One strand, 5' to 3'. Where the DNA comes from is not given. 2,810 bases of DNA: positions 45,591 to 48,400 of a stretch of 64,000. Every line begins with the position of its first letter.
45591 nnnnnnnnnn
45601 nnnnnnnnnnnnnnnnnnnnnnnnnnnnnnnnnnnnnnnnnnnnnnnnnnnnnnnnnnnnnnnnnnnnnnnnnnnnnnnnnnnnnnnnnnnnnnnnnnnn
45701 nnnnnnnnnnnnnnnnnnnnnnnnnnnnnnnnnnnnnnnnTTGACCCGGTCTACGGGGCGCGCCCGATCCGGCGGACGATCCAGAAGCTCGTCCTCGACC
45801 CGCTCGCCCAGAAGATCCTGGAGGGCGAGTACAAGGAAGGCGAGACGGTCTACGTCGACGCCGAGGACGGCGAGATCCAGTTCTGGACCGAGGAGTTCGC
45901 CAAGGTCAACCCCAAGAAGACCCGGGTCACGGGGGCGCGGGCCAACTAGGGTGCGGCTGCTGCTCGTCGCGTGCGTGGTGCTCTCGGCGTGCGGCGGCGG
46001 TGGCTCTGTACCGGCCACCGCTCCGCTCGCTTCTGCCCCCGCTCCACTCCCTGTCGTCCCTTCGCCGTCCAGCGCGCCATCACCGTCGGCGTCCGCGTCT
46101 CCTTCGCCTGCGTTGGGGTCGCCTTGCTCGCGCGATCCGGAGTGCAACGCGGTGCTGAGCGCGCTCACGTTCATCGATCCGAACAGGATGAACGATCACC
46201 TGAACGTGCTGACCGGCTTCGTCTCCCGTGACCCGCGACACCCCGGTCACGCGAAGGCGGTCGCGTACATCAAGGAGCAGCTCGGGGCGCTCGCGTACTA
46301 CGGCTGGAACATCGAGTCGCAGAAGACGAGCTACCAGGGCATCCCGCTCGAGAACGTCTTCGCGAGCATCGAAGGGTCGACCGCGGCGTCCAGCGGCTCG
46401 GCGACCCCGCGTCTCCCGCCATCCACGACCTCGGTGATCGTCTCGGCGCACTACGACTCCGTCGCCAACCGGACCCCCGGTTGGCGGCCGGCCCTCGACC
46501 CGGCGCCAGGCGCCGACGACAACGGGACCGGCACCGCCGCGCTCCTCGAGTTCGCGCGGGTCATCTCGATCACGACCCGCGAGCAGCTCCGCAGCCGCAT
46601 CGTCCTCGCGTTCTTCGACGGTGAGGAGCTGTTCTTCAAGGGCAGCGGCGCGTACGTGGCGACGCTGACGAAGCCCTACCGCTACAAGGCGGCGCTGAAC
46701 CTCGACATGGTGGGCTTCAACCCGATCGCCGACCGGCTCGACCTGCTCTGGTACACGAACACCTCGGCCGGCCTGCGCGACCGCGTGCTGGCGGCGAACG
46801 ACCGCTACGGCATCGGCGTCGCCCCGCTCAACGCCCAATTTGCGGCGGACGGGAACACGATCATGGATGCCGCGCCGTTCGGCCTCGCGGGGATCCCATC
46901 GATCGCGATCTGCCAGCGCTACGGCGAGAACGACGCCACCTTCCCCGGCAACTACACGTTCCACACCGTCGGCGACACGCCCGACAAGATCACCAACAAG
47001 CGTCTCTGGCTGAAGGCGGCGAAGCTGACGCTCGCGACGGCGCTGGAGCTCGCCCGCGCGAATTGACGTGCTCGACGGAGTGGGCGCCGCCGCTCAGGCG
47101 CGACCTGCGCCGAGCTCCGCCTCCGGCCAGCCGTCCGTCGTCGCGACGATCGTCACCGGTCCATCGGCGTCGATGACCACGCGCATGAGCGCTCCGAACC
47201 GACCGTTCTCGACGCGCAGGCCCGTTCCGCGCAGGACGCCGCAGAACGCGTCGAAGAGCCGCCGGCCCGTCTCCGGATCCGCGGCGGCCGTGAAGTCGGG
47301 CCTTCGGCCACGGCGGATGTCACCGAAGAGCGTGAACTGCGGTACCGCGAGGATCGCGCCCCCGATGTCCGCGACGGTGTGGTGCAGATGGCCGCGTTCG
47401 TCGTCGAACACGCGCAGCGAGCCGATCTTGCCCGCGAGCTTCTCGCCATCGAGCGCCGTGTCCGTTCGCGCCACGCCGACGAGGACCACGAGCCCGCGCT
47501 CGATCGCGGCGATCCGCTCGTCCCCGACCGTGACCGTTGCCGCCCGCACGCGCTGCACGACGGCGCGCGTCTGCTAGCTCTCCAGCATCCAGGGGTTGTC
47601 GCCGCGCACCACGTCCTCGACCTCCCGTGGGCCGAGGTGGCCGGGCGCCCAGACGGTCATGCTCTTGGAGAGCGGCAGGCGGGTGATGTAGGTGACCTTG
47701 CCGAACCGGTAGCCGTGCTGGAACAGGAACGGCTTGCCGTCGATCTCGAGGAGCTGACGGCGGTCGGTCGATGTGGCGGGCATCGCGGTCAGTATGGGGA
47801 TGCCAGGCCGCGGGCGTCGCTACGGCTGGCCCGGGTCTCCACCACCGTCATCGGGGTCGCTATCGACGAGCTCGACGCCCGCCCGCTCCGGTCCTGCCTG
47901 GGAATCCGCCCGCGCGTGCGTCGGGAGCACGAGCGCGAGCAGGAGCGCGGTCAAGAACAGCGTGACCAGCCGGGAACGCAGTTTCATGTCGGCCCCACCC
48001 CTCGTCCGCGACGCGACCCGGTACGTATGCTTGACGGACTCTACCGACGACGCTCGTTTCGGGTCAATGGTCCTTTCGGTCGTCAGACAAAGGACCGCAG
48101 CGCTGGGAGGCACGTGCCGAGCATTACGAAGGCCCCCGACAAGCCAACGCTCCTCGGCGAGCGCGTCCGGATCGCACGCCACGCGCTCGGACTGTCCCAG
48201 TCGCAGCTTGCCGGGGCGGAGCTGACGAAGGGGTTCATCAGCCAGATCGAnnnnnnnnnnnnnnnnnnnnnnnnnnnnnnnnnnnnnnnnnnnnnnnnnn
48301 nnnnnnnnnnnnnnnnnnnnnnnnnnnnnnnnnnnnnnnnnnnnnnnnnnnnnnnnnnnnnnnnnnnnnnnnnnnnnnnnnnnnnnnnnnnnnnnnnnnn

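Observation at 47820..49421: Second, paralogous HTH-TPR regulator with a divergently encoded 55-aa signal-peptide pro-peptide; the two peptide tails share VDS[DW]...GGDP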

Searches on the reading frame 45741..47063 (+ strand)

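Call 59: search_protein_families(library=pfam, proteins=[window:45741-47063:+], max_evalue=1e-8)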
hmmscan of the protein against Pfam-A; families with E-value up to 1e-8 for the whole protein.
window:45741-47063:+ (441 aa): 1 family
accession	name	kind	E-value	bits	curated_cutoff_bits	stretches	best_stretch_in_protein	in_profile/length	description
PF04389.22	Peptidase_M28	-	2.1e-30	106.3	21.3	1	227-423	8-183/193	Peptidase family M28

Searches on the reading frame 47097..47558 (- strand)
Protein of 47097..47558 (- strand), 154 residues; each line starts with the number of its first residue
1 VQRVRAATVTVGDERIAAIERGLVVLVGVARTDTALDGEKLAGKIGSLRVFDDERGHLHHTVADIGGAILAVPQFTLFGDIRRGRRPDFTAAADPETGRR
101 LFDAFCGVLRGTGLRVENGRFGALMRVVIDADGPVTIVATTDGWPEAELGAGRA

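Call 5: search_protein_families(library=pfam, proteins=[window:47097-47558:-], max_evalue=0.1)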
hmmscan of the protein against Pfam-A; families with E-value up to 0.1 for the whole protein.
window:47097-47558:- (154 aa): 1 family
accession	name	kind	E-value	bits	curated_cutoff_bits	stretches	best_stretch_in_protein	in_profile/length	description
PF02580.21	Tyr_Deacylase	-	9.2e-46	156.2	25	1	1-138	4-142/144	D-Tyr-tRNA(Tyr) deacylase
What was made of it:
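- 47094..47558 (-): dtd (D-aminoacyl-tRNA deacylase), the last gene of the minus-strand string. Pfam Tyr_Deacylase E 9e-46 (call 5).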

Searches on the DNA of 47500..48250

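Call 61: search_rna_families(source=window, start=47500, end=48250, threshold=evalue, max_evalue=1)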
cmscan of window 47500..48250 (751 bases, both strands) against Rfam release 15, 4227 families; matches with E-value up to 1: 0.
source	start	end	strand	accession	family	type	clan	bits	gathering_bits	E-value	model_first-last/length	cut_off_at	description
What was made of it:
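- Tried and rejected: No RNA family matched (call 61).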

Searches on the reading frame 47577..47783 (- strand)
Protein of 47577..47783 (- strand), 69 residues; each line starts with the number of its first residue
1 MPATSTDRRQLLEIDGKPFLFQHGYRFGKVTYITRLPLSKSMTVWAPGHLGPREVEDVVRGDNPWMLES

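Call 5: search_protein_families(library=pfam, proteins=[window:47577-47783:-], max_evalue=0.1)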
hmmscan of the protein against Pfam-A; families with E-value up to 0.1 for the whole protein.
window:47577-47783:- (69 aa): 0 families

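Call 29: search_protein_families(library=ncbifam, proteins=[window:47577-47783:-], max_evalue=1)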
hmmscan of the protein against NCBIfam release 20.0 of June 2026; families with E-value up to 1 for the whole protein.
window:47577-47783:- (69 aa): 0 families
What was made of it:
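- Tried and rejected: There was no Pfam or NCBIfam hit (calls 5, 29).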

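Call 42: find_homologous_proteins(query=window:47577-47783:-, max_evalue=0.001)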
Query window:47577-47783:- (69 aa): 225 proteins with E <= 0.001 among 225 candidates; the best 120 are listed.
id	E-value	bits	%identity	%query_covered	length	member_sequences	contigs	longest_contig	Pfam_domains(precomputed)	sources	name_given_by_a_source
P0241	6.1e-35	136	87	99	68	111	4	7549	-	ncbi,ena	ncbi:MAG TPA: hypothetical protein VF998_11260 [Candidatus Limnocylindria bacterium]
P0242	1.7e-34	134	91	99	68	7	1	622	-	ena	-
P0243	3.1e-34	134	88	99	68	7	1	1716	-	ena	-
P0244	5.9e-34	133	87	99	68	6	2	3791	-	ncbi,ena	-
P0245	6.0e-34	133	85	99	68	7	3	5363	-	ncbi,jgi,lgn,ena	-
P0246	1.1e-33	132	85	99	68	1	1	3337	-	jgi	jgi:hypothetical protein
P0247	2.2e-33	131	85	99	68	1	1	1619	-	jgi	jgi:hypothetical protein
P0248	3.3e-33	130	84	99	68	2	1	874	-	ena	-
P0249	3.3e-33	130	84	99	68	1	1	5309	-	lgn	-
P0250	3.3e-33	130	84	99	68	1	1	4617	-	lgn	-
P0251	3.5e-33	130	87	99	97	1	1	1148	-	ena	-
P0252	4.5e-33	130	87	99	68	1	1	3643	-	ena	-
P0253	4.6e-33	130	82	99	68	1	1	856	-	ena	-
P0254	4.6e-33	130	84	99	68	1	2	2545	-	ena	-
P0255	6.0e-33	130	85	99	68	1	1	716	-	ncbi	-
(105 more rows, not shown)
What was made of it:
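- Tried and rejected: Homologues are lineage-restricted (call 42).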

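Call 50: predict_structure(alignment_id=A3)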
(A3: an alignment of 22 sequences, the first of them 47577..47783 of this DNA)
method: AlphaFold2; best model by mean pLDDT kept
length: 69 residues; sequences in the alignment: 22
mean_pLDDT: 71.2   pTM: 0.55
mean pLDDT of the five models: 71.2, 69.3, 65.9, 64.7, 63.3
residues with pLDDT >= 90: 0; 70-90: 43; 50-70: 21; < 50: 5
segments of 3 or more residues with pLDDT < 50: 1-4
pLDDT, mean of each block of 10 residues (from residue 1): 56 85 67 71 73 81 64
secondary structure, 60 per line:
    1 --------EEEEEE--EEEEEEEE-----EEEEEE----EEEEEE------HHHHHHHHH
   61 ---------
elements in order: E9-14 E17-24 E30-35 E40-45 H52-60

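Call 55: fold_search(model_id=the predicted structure, library=pdb)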
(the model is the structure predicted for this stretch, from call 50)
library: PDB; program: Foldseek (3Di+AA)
matches with E <= 10: 291; with E <= 0.001: 0
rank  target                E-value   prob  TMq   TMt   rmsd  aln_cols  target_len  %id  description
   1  5nct_A                1.3e+00  0.07  0.26  0.08  12.5        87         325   15  Structure of the trypsin induced serpin-type proteinase inhibitor, miropin. (released 2017-05-24)
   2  5ncu_A                1.8e+00  0.04  0.24  0.07  10.2        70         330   17  Structure of the subtilisin induced serpin-type proteinase inhibitor, miropin. (released 2017-05-24)
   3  1sk6_C                1.9e+00  0.38  0.43  0.08   6.4        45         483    7  Crystal structure of the adenylyl cyclase domain of anthrax edema factor (EF) in complex with calmodulin, 3',5' cyclic (released 2004-06-08)
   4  9hcj_Q0               2.1e+00  0.06  0.29  0.07  12.1        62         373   18  D. discoideum nuclear pore complex (released 2024-12-25)
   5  3aki                  2.2e+00  0.44  0.44  0.08   4.4        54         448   11  Crystal structure of exo-1,5-alpha-L-arabinofuranosidase complexed with alpha-L-arabinofuranosyl azido (released 2010-08-25)
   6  3dqg_D                2.2e+00  0.11  0.33  0.18  10.4        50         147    6  Peptide-binding domain of heat shock 70 kDa protein F, mitochondrial precursor, from Caenorhabditis elegans. (released 2008-07-22)
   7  6p4p_A                2.2e+00  0.06  0.22  0.14  10.5        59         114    7  Salmonella typhi PltB Homopentamer N29K Mutant (released 2020-03-25)
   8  5m8b_A                2.4e+00  0.41  0.39  0.10   3.4        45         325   13  Crystal structure of alpha-L-arabinofuranosidase from Lactobacillus brevis (released 2017-05-10)
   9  1sk6_A                2.4e+00  0.38  0.42  0.08   3.4        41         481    7  Crystal structure of the adenylyl cyclase domain of anthrax edema factor (EF) in complex with calmodulin, 3',5' cyclic (released 2004-06-08)
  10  4bwg_K                2.4e+00  0.30  0.40  0.30   2.8        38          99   16  Structural basis of subtilase cytotoxin SubAB assembly (released 2013-08-14)
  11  5l75_G                2.4e+00  0.15  0.38  0.11   5.3        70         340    7  A protein structure (released 2017-08-16)
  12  4rhr_B                2.4e+00  0.06  0.22  0.14  10.5        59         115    7  Crystal structure of PltB (released 2014-10-29)
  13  6p4p_B                2.5e+00  0.06  0.22  0.14  10.5        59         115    7  Salmonella typhi PltB Homopentamer N29K Mutant (released 2020-03-25)
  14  5m8e_A                2.7e+00  0.35  0.43  0.11   4.4        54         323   11  Crystal structure of a GH43 arabonofuranosidase from Weissella sp. strain 142 (released 2017-05-10)
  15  9n73_LI               2.7e+00  0.21  0.40  0.06   3.9        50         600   10  SSU processome maturation and disassembly, State G (released 2025-10-29)
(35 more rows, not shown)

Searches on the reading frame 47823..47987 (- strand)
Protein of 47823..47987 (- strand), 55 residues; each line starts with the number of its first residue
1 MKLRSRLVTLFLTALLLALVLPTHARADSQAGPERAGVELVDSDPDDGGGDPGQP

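Call 5: search_protein_families(library=pfam, proteins=[window:47823-47987:-], max_evalue=0.1)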
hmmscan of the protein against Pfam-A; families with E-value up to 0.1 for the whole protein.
window:47823-47987:- (55 aa): 0 families

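Call 46: find_encoding_contigs(protein=window:47823-47987:-, flank=10000, max_places=3)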
Protein window:47823-47987:- (55 aa): 1 contig read that carries it; 1 place shown.
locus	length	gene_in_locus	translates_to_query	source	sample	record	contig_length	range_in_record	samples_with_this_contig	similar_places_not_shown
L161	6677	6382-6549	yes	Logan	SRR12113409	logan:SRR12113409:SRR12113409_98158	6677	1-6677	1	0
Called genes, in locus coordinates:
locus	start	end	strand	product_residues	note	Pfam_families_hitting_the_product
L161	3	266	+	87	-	?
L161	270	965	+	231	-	PF02585:PIG-L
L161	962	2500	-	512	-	PF02142:MGS, PF01808:AICARFT_IMPCHas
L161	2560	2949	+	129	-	-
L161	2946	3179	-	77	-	PF00708:Acylphosphatase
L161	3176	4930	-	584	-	PF14716:HHH_8, PF14520:HHH_5, PF14791:DNA_pol_B_thumb, PF02811:PHP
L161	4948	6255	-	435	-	PF13560:HTH_31 (weak), PF01381:HTH_3, PF13428:TPR_14 (faint), PF00515:TPR_1 (faint), PF07719:TPR_2 (faint), PF13424:TPR_12 (weak), PF17874:TPR_MalT, PF13424:TPR_12, +1 more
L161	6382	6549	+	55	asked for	-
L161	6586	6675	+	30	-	?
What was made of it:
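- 47820..47987 (-): pep1: gene for a 55-aa pre-propeptide. Residues 1-27 (47907-47987) form a Sec-type signal peptide: MKLRSR, a hydrophobic core, then HARA|D. Residues 28-55 (47823-47906) are an acidic, Pro/Gly-rich pro-region. It was called as a gene in Logan assembly SRR12113409 (call 46).
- Checked: It was called as a gene in an independent assembly (call 46).
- An independent gene call exists (call 46).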
